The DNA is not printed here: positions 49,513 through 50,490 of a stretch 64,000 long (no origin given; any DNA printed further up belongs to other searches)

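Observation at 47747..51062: Heme-oxygenase-like di-iron-type enzyme translationally coupled to a PAS hybrid histidine kinase, opposite a PadR regulator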

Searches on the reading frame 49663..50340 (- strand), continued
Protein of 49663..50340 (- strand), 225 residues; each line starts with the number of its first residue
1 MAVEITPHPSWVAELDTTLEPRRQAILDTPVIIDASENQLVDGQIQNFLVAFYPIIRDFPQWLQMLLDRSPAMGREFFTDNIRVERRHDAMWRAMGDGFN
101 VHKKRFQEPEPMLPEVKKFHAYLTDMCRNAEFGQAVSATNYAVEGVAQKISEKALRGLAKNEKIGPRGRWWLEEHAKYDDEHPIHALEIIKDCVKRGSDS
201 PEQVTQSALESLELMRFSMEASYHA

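Call 22: search_protein_families(library=pfam, proteins=[P0121, P0132, P0137, P0139, P0140, P0141, P0148, P0159, P0143, P0154], max_evalue=0.01)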
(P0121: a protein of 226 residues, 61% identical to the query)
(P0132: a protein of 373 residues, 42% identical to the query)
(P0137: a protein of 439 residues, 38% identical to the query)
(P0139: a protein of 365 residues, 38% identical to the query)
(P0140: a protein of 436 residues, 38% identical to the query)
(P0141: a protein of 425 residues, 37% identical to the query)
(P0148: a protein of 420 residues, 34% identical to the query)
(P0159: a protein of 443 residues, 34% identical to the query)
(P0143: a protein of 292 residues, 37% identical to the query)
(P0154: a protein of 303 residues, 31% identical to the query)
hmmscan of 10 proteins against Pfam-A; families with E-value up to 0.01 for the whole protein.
P0121 (226 aa): 1 family
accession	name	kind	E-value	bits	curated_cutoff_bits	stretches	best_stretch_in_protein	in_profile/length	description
PF14518.11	Haem_oxygenas_2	-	1.3e-11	45.1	28.9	1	47-208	3-168/177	Iron-containing redox enzyme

P0132 (373 aa): 3 families
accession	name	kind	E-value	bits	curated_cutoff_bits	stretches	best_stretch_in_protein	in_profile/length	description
PF14518.11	Haem_oxygenas_2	-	3.6e-18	66.4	28.9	1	188-358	2-174/177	Iron-containing redox enzyme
PF03070.21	TENA_THI-4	-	5.9e-12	46.2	22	1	177-295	21-139/210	TENA/THI-4/PQQC family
PF07238.19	PilZ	-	3.8e-11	43.7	22.5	1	2-108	1-99/102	PilZ domain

P0137 (439 aa): 4 families
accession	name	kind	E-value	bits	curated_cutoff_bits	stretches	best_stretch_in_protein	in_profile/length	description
PF14518.11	Haem_oxygenas_2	-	2.5e-16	60.4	28.9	1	246-417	1-174/177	Iron-containing redox enzyme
PF07238.19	PilZ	-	4.3e-14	53.1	22.5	1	37-125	1-90/102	PilZ domain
PF03070.21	TENA_THI-4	-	2.6e-12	47.4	22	1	232-364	17-149/210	TENA/THI-4/PQQC family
PF06773.16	Bim_N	-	0.0093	16.2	27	0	72-88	21-37/40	Bim protein N-terminus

P0139 (365 aa): 2 families
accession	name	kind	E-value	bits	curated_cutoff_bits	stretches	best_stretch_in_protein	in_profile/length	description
PF14518.11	Haem_oxygenas_2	-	3.4e-14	53.5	28.9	1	181-352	2-175/177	Iron-containing redox enzyme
PF03070.21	TENA_THI-4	-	1.8e-12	48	22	1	165-361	16-208/210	TENA/THI-4/PQQC family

P0140 (436 aa): 3 families
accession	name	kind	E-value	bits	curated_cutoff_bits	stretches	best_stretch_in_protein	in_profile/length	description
PF07238.19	PilZ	-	2.8e-15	56.9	22.5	1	43-142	1-97/102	PilZ domain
PF03070.21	TENA_THI-4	-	8.2e-15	55.6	22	1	223-333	15-126/210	TENA/THI-4/PQQC family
PF14518.11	Haem_oxygenas_2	-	3.6e-13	50.2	28.9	1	239-410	1-174/177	Iron-containing redox enzyme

P0141 (425 aa): 3 families
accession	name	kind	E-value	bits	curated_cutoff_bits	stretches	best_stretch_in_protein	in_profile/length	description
PF14518.11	Haem_oxygenas_2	-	1.1e-13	51.8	28.9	1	240-410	2-174/177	Iron-containing redox enzyme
PF03070.21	TENA_THI-4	-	2.6e-09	37.6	22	1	219-332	11-125/210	TENA/THI-4/PQQC family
PF07238.19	PilZ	-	0.0028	18.4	22.5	1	52-136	3-85/102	PilZ domain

P0148 (420 aa): 3 families
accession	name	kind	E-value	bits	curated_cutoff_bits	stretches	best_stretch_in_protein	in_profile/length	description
PF03070.21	TENA_THI-4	-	2.1e-13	51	22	1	219-327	16-125/210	TENA/THI-4/PQQC family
PF07238.19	PilZ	-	1.8e-11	44.7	22.5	1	13-112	1-97/102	PilZ domain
PF14518.11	Haem_oxygenas_2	-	1.4e-10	41.7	28.9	1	234-405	1-174/177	Iron-containing redox enzyme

P0159 (443 aa): 3 families
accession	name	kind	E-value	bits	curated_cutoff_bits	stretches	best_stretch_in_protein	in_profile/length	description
PF03070.21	TENA_THI-4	-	9.5e-13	48.8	22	1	233-435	3-206/210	TENA/THI-4/PQQC family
PF14518.11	Haem_oxygenas_2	-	2.3e-12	47.5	28.9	1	297-429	36-174/177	Iron-containing redox enzyme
PF07238.19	PilZ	-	4.3e-11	43.5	22.5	1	45-142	2-96/102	PilZ domain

P0143 (292 aa): 2 families
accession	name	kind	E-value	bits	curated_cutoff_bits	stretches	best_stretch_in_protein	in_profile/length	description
PF03070.21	TENA_THI-4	-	1.5e-16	61.3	22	1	72-263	15-202/210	TENA/THI-4/PQQC family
PF14518.11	Haem_oxygenas_2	-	2.5e-13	50.6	28.9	1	88-259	1-174/177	Iron-containing redox enzyme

P0154 (303 aa): 2 families
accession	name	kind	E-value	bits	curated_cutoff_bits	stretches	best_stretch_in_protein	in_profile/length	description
PF14518.11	Haem_oxygenas_2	-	2.6e-16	60.3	28.9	1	103-274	2-175/177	Iron-containing redox enzyme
PF03070.21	TENA_THI-4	-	2e-14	54.3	22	1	86-280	15-209/210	TENA/THI-4/PQQC family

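Call 26: find_homologous_proteins(query=P0140, max_evalue=0.001)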
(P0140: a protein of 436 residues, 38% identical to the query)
Query P0140 (436 aa): 249 proteins with E <= 0.001 among 7649 candidates; the best 120 are listed.
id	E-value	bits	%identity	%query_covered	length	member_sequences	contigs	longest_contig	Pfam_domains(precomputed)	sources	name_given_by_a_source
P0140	2.7e-294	993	100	100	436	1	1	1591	PF07238.20,PF03070.22,PF14518.12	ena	-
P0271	3.0e-256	868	89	100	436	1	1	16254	PF07238.20,PF03070.22,PF14518.12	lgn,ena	-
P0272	5.8e-212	722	75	100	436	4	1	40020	PF07238.20,PF03070.22,PF14518.12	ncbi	-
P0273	6.5e-167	574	63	94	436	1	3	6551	PF07238.20,PF03070.22,PF14518.12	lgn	-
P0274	2.3e-165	569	61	97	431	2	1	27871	PF07238.20,PF03070.22,PF14518.12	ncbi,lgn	-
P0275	9.8e-164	563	59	97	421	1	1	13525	PF07238.20,PF03070.22,PF14518.12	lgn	-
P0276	1.6e-163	562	62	93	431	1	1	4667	PF07238.20,PF03070.22,PF14518.12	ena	-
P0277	2.2e-163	562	64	90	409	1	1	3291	PF07238.20,PF03070.22,PF14518.12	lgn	-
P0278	4.0e-163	561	62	92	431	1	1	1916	PF07238.20,PF03070.22,PF14518.12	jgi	-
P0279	4.4e-163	561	62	93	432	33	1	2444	PF07238.20,PF03070.22,PF14518.12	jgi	jgi:pyrroloquinoline quinone (PQQ) biosynthesis protein C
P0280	9.0e-163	560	64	89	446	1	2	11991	PF07238.20,PF03070.22,PF14518.12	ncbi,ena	-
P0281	1.5e-162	559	61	93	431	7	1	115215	PF07238.20,PF03070.22,PF14518.12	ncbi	-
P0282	2.9e-162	558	62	93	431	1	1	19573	PF07238.20,PF03070.22,PF14518.12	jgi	jgi:pyrroloquinoline quinone (PQQ) biosynthesis protein C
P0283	6.3e-162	557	60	92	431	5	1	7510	PF07238.20,PF03070.22,PF14518.12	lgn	-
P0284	1.4e-161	556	61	92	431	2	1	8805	PF07238.20,PF03070.22,PF14518.12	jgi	jgi:pyrroloquinoline quinone (PQQ) biosynthesis protein C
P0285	1.5e-161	556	63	89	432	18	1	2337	PF07238.20,PF03070.22,PF14518.12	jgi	jgi:pyrroloquinoline quinone (PQQ) biosynthesis protein C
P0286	2.2e-161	555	60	94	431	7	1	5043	PF07238.20,PF03070.22,PF14518.12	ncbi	ncbi:MAG: PilZ domain-containing protein [Deltaproteobacteria bacterium]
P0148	3.8e-161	555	62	90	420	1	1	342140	PF07238.20,PF03070.22,PF14518.12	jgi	jgi:pyrroloquinoline quinone (PQQ) biosynthesis protein C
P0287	5.2e-161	554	60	97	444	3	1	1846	PF07238.20,PF03070.22,PF14518.12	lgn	-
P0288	5.3e-161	554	60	97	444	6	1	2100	PF07238.20,PF03070.22,PF14518.12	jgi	-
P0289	2.8e-160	552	63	89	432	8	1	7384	PF07238.20,PF03070.22,PF14518.12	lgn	-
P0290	3.5e-160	551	64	89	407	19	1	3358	PF03070.22,PF14518.12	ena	-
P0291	1.2e-159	550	59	95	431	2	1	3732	PF07238.20,PF03070.22,PF14518.12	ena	-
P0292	1.9e-159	549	63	87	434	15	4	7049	PF07238.20,PF03070.22,PF14518.12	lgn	-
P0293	3.0e-159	548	62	87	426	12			PF03070.22,PF14518.12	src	-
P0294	2.3e-158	546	61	93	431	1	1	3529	PF07238.20,PF03070.22,PF14518.12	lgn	-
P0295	5.2e-158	544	61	89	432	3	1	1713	PF07238.20,PF03070.22,PF14518.12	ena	-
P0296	7.1e-158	544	63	89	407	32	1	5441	PF03070.22,PF14518.12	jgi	-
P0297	1.3e-157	543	63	89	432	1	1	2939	PF07238.20,PF03070.22,PF14518.12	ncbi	ncbi:MAG: iron-containing redox enzyme family protein [Nitrospiraceae bacterium]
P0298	4.7e-157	541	62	87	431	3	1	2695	PF07238.20,PF03070.22,PF14518.12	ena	-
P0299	1.1e-156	540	61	88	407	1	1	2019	PF07238.20,PF03070.22,PF14518.12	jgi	jgi:pyrroloquinoline quinone (PQQ) biosynthesis protein C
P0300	2.1e-156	539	64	86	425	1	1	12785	PF07238.20,PF03070.22,PF14518.12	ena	-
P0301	3.4e-156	538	62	89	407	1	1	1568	PF03070.22,PF14518.12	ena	-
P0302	1.8e-155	536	63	86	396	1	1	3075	PF03070.22,PF14518.12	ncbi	-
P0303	2.0e-155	536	63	86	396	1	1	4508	PF03070.22,PF14518.12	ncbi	-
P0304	3.2e-155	535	63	86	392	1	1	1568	PF03070.22,PF14518.12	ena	-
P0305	3.4e-155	535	63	86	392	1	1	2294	PF03070.22,PF14518.12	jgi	-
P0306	4.9e-155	535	63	86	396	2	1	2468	PF03070.22,PF14518.12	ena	-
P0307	5.2e-155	534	63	86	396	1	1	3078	PF03070.22,PF14518.12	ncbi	-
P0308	6.2e-155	534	61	90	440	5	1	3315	PF07238.20,PF03070.22,PF14518.12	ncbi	-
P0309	6.8e-155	534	61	87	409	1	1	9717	PF07238.20,PF03070.22,PF14518.12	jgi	-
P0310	1.2e-154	533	61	90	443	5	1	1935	PF07238.20,PF03070.22,PF14518.12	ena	-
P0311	2.8e-154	532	61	87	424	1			PF03070.22,PF14518.12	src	-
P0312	9.8e-154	530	62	86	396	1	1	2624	PF03070.22,PF14518.12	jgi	-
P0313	1.2e-153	530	65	82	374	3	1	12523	PF03070.22,PF14518.12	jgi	jgi:pyrroloquinoline quinone (PQQ) biosynthesis protein C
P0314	1.4e-153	530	60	86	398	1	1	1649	PF03070.22,PF14518.12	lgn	-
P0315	2.6e-153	529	61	86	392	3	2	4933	PF03070.22,PF14518.12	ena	-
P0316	2.7e-153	529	63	86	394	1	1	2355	PF03070.22,PF14518.12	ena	-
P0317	3.7e-153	528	61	87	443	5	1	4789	PF07238.20,PF03070.22,PF14518.12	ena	-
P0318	6.7e-153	528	64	86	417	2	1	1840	PF07238.20,PF03070.22,PF14518.12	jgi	jgi:pyrroloquinoline quinone (PQQ) biosynthesis protein C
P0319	8.6e-153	527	60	86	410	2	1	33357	PF07238.20,PF03070.22,PF14518.12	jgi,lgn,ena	-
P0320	9.7e-153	527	60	89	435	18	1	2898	PF07238.20,PF03070.22,PF14518.12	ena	-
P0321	1.9e-152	526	64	83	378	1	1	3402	PF03070.22,PF14518.12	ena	-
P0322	2.4e-151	522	60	95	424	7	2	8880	PF07238.20,PF03070.22,PF14518.12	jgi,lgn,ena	-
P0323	2.8e-151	522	58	92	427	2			PF03070.22,PF14518.12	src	-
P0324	3.9e-151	522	60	86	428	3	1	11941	PF03070.22,PF14518.12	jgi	jgi:pyrroloquinoline quinone (PQQ) biosynthesis protein C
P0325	6.0e-151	521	58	91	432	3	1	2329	PF07238.20,PF03070.22,PF14518.12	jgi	jgi:pyrroloquinoline quinone (PQQ) biosynthesis protein C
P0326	7.5e-151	521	60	88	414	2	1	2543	PF03070.22,PF14518.12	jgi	-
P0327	6.5e-150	518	57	89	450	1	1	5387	PF07238.20,PF03070.22,PF14518.12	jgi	-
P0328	8.7e-150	517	57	91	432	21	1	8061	PF07238.20,PF03070.22,PF14518.12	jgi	-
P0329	1.1e-149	517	57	92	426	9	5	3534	PF03070.22,PF14518.12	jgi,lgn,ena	-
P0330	1.3e-149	517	57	89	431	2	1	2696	PF07238.20,PF03070.22,PF14518.12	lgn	-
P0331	5.0e-149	515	57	92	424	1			PF03070.22,PF14518.12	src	-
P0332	7.8e-149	514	59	87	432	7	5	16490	PF07238.20,PF03070.22,PF14518.12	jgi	jgi:pyrroloquinoline quinone (PQQ) biosynthesis protein C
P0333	1.8e-148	513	57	89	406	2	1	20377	PF07238.20,PF03070.22,PF14518.12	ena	-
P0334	3.1e-148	512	57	89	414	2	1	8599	PF07238.20,PF03070.22,PF14518.12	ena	-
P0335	3.6e-148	512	56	89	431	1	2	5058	PF07238.20,PF03070.22,PF14518.12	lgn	-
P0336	5.4e-148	511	56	91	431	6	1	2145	PF07238.20,PF03070.22,PF14518.12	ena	-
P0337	6.6e-148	511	56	89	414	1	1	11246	PF07238.20,PF03070.22,PF14518.12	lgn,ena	-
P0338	1.5e-147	510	62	85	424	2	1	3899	PF07238.20,PF03070.22,PF14518.12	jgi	jgi:pyrroloquinoline quinone (PQQ) biosynthesis protein C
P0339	8.2e-147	507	57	88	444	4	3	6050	PF07238.20,PF03070.22,PF14518.12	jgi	jgi:pyrroloquinoline quinone (PQQ) biosynthesis protein C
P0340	1.1e-146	507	57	88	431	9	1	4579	PF07238.20,PF03070.22,PF14518.12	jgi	jgi:pyrroloquinoline quinone (PQQ) biosynthesis protein C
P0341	3.2e-146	505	58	88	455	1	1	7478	PF03070.22,PF14518.12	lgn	-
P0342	1.5e-145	503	56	88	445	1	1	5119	PF07238.20,PF03070.22,PF14518.12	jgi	jgi:pyrroloquinoline quinone (PQQ) biosynthesis protein C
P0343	8.2e-145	501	58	90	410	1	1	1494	PF07238.20,PF03070.22,PF14518.12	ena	-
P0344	1.3e-144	500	59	88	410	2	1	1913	PF07238.20,PF03070.22,PF14518.12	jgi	jgi:pyrroloquinoline quinone (PQQ) biosynthesis protein C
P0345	3.0e-144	499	55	96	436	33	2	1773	PF07238.20,PF03070.22,PF14518.12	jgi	-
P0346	3.0e-144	499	56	89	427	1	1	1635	PF07238.20,PF03070.22,PF14518.12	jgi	jgi:pyrroloquinoline quinone (PQQ) biosynthesis protein C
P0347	3.1e-144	499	55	88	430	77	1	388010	PF07238.20,PF03070.22,PF14518.12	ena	-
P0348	5.4e-144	498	58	87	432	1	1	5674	PF07238.20,PF03070.22,PF14518.12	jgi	jgi:pyrroloquinoline quinone (PQQ) biosynthesis protein C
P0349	1.1e-143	497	59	87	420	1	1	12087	PF07238.20,PF03070.22,PF14518.12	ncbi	ncbi:MAG: iron-containing redox enzyme family protein [Nitrospiraceae bacterium]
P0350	2.8e-143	496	59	86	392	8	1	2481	PF03070.22,PF14518.12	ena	-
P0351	4.6e-143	495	58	90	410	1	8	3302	PF07238.20,PF03070.22,PF14518.12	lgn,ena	-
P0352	7.3e-143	494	58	87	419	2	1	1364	PF03070.22,PF14518.12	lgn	-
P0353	1.0e-142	494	56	88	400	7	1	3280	PF07238.20,PF03070.22,PF14518.12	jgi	jgi:pyrroloquinoline quinone (PQQ) biosynthesis protein C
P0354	1.7e-142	493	57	87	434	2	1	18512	PF03070.22,PF14518.12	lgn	-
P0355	3.6e-142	492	56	86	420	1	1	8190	PF07238.20,PF03070.22,PF14518.12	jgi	jgi:pyrroloquinoline quinone (PQQ) biosynthesis protein C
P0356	1.7e-139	483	56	88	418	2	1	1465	PF03070.22,PF14518.12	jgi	-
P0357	1.8e-139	483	61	79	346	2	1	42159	PF03070.22,PF14518.12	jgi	jgi:pyrroloquinoline quinone (PQQ) biosynthesis protein C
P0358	2.0e-139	483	57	86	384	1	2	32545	PF07238.20,PF03070.22,PF14518.12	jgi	jgi:pyrroloquinoline quinone (PQQ) biosynthesis protein C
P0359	2.3e-138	480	55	89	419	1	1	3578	PF03070.22,PF14518.12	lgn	-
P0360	1.7e-137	477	54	89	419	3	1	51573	PF03070.22,PF14518.12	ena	-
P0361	2.4e-137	476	57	87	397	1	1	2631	PF07238.20,PF03070.22,PF14518.12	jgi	jgi:pyrroloquinoline quinone (PQQ) biosynthesis protein C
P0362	1.7e-134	467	56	88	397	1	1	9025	PF07238.20,PF03070.22,PF14518.12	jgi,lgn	jgi:pyrroloquinoline quinone (PQQ) biosynthesis protein C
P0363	3.0e-134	466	53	88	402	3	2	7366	PF03070.22,PF14518.12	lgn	-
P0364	5.8e-132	459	53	87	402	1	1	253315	PF03070.22,PF14518.12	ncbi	-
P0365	4.3e-130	452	49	95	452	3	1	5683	PF07238.20,PF03070.22,PF14518.12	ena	-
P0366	1.1e-129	451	54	86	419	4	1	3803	PF07238.20,PF03070.22,PF14518.12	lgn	-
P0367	1.6e-129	451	51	97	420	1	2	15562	PF03070.22,PF14518.12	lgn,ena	-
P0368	5.3e-129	449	53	88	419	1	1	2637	PF07238.20,PF03070.22,PF14518.12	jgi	jgi:pyrroloquinoline quinone (PQQ) biosynthesis protein C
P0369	6.7e-129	448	50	93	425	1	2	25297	PF07238.20,PF03070.22,PF14518.12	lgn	-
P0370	1.7e-128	447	62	70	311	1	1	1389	PF03070.22,PF14518.12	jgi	jgi:pyrroloquinoline quinone (PQQ) biosynthesis protein C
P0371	1.9e-128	447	55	85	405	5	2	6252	PF03070.22,PF14518.12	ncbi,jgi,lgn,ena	-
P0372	2.1e-128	447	50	97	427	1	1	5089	PF07238.20,PF03070.22,PF14518.12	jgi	jgi:pyrroloquinoline quinone (PQQ) biosynthesis protein C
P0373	9.2e-128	445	53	86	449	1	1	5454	PF07238.20,PF03070.22,PF14518.12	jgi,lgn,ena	-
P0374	1.5e-127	444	54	88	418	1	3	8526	PF07238.20,PF03070.22,PF14518.12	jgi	jgi:pyrroloquinoline quinone (PQQ) biosynthesis protein C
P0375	1.8e-127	444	54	87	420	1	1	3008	PF03070.22,PF14518.12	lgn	-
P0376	3.2e-127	443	49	98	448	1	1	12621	PF07238.20,PF03070.22,PF14518.12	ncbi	-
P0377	1.5e-126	441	52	92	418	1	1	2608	PF07238.20,PF03070.22,PF14518.12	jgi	-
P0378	1.9e-126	440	49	98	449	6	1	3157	PF07238.20,PF03070.22,PF14518.12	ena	-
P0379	5.8e-126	439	52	88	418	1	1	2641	PF07238.20,PF03070.22,PF14518.12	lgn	-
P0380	1.6e-125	437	49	98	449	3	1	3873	PF07238.20,PF03070.22,PF14518.12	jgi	jgi:pyrroloquinoline quinone (PQQ) biosynthesis protein C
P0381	4.3e-124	433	51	91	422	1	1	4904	PF07238.20,PF03070.22,PF14518.12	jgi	jgi:pyrroloquinoline quinone (PQQ) biosynthesis protein C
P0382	8.5e-124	432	53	87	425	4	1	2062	PF03070.22,PF14518.12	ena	-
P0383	6.6e-123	429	53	87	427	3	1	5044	PF03070.22,PF14518.12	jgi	jgi:pyrroloquinoline quinone (PQQ) biosynthesis protein C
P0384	1.8e-122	427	52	90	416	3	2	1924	PF03070.22,PF14518.12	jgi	jgi:pyrroloquinoline quinone (PQQ) biosynthesis protein C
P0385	3.2e-122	426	54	85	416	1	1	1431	PF03070.22,PF14518.12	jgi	jgi:pyrroloquinoline quinone (PQQ) biosynthesis protein C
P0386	1.6e-121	424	50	88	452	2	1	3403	PF03070.22,PF14518.12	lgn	-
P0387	1.8e-121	424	53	85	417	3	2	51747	PF03070.22,PF14518.12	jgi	jgi:pyrroloquinoline quinone (PQQ) biosynthesis protein C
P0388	3.8e-121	423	54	85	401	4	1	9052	PF03070.22,PF14518.12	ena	-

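Call 27: find_encoding_contigs(protein=P0281, flank=7000, max_places=2)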
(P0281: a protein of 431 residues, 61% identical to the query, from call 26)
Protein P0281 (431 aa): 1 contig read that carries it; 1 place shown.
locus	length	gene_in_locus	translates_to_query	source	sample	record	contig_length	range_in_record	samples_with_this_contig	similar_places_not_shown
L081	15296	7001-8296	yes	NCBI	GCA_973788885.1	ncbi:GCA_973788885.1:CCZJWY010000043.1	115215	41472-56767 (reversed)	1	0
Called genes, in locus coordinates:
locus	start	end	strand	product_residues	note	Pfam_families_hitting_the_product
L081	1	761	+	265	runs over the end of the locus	-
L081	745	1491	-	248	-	PF01209:Ubie_methyltran, PF13489:Methyltransf_23 (weak), PF02527:GidB (weak), PF02390:Methyltransf_4, PF08241:Methyltransf_11, PF08242:Methyltransf_12, PF13649:Methyltransf_25, PF13847:Methyltransf_31, +2 more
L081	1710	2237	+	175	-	PF04542:Sigma70_r2, PF08281:Sigma70_r4_2, PF04545:Sigma70_r4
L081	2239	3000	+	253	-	PF13490:zf-HC2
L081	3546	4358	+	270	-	PF00072:Response_reg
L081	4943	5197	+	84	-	-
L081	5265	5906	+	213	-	PF03349:Toluene_X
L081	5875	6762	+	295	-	PF03349:Toluene_X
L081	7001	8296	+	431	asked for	PF07238:PilZ, PF03070:TENA_THI-4, PF14518:Haem_oxygenas_2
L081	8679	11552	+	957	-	PF16927:HisKA_7TM, PF01590:GAF (weak), PF13185:GAF_2 (weak), PF00512:HisKA, PF02518:HATPase_c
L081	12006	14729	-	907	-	PF01590:GAF (weak), PF00512:HisKA, PF02518:HATPase_c, PF00072:Response_reg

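Call 28: find_encoding_contigs(protein=P0347, flank=7000, max_places=2)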
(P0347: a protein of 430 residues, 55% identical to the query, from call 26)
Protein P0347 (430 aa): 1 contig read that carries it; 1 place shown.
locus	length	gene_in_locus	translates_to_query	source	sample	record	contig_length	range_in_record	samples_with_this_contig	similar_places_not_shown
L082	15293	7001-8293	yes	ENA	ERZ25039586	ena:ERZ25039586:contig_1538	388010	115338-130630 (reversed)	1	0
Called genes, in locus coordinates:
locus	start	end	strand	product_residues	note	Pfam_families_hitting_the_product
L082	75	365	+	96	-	-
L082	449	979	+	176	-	PF04015:DUF362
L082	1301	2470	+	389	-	PF01757:Acyl_transf_3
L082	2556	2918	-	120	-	-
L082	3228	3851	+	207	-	-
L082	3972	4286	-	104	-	-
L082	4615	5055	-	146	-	PF01814:Hemerythrin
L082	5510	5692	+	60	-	-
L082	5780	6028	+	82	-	-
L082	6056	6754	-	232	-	PF02518:HATPase_c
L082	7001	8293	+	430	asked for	PF07238:PilZ, PF03070:TENA_THI-4, PF14518:Haem_oxygenas_2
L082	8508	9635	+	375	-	PF16927:HisKA_7TM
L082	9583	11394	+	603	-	PF01590:GAF, PF13185:GAF_2, PF00512:HisKA, PF02518:HATPase_c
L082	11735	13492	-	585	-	PF14716:HHH_8, PF00633:HHH (faint), PF14520:HHH_5, PF02811:PHP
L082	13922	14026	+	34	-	-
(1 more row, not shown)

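Call 29: find_encoding_contigs(protein=P0148, flank=7000, max_places=2)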
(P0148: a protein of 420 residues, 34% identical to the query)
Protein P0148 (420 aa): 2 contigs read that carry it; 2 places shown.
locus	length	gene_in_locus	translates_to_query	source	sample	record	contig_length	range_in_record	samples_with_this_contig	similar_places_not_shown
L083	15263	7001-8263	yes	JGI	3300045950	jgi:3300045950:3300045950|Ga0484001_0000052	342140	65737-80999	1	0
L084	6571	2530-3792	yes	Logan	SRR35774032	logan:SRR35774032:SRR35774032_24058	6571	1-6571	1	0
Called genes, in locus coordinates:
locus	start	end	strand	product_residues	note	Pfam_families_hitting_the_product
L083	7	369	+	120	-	PF02261:Asp_decarbox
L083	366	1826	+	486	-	PF01425:Amidase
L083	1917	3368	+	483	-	PF02934:GatB_N, PF02637:GatB_Yqey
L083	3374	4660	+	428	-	PF03952:Enolase_N, PF00113:Enolase_C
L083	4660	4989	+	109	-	PF04977:DivIC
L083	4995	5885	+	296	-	PF00009:GTP_EFTU, PF01926:MMR_HSR1, PF02421:FeoB_N, PF03193:RsgA_GTPase (faint), PF00350:Dynamin_N (faint), PF07650:KH_2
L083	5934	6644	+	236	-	PF11967:RecO_N, PF02565:RecO_C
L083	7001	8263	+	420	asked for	PF07238:PilZ, PF03070:TENA_THI-4, PF14518:Haem_oxygenas_2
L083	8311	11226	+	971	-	PF16927:HisKA_7TM, PF01590:GAF, PF13185:GAF_2, PF13492:GAF_3, PF00512:HisKA, PF02518:HATPase_c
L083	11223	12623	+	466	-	PF00072:Response_reg, PF00158:Sigma54_activat, PF14532:Sigma54_activ_2, PF00004:AAA (weak), PF07728:AAA_5, PF25601:AAA_lid_14, PF02954:HTH_8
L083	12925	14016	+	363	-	PF00072:Response_reg, PF13487:HD_5, PF01966:HD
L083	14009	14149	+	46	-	-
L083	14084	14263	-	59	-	-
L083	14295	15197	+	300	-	PF02091:tRNA-synt_2e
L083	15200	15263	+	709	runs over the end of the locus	PF02092:tRNA_synt_2f, PF05746:DALR_1 (weak)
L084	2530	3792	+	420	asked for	PF07238:PilZ, PF03070:TENA_THI-4, PF14518:Haem_oxygenas_2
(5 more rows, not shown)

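Call 30: find_encoding_contigs(protein=P0364, flank=7000, max_places=2)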
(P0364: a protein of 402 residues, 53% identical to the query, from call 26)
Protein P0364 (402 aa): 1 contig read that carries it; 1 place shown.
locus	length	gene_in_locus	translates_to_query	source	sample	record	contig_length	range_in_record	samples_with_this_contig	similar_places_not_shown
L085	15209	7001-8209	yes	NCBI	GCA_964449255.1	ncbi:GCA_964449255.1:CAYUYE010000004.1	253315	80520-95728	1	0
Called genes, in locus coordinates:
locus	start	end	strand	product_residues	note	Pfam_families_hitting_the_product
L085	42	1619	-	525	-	PF02517:Rce1-like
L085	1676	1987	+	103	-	-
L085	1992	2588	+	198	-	PF11845:Tll0287-like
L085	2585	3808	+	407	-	PF01979:Amidohydro_1, PF07969:Amidohydro_3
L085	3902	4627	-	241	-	PF00226:DnaJ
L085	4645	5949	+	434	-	PF12832:MFS_1_like (faint), PF07690:MFS_1, PF00083:Sugar_tr, PF07690:MFS_1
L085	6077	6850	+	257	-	-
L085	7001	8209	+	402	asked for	PF03070:TENA_THI-4, PF14518:Haem_oxygenas_2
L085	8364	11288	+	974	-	PF16927:HisKA_7TM, PF01590:GAF, PF13185:GAF_2, PF13492:GAF_3, PF00512:HisKA, PF02518:HATPase_c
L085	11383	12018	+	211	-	-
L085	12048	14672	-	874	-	PF02272:DHHA1 (faint), PF00571:CBS, PF01743:PolyA_pol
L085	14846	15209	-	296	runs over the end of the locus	PF13557:Phenol_MetA_deg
